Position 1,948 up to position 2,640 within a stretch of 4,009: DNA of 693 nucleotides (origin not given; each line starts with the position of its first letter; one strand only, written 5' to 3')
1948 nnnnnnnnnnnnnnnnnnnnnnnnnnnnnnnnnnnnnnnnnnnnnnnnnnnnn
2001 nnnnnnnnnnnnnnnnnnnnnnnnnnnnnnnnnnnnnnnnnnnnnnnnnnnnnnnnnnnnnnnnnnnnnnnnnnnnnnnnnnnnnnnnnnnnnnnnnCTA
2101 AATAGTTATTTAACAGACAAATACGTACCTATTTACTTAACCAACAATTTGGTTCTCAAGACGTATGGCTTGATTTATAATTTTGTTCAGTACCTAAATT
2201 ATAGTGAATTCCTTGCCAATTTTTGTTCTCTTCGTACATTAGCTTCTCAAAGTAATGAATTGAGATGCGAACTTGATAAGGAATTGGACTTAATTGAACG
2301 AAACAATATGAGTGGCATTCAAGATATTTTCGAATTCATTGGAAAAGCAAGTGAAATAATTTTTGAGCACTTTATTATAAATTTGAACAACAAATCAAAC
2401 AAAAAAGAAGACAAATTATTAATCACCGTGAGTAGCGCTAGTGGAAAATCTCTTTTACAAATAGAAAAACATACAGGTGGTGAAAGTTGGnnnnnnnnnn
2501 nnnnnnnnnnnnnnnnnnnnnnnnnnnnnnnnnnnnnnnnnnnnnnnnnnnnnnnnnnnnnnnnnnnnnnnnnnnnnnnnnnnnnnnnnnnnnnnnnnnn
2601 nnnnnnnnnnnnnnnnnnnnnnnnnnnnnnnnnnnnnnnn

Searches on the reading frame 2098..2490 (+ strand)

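Call 41: search_protein_families(library=pfam, proteins=[window:2098-2490:+], max_evalue=0.1)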
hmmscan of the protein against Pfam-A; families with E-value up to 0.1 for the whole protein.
window:2098-2490:+ (131 aa): 2 families
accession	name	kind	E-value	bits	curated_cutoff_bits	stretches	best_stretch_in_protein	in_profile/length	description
PF18883.6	AC_1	-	0.023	15.1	27.1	1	82-128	34-76/114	Autochaperone Domain Type 1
PF06248.19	Zw10_N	-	0.078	14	26.3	0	34-69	19-54/93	Centromere/kinetochore Zw10 N-terminal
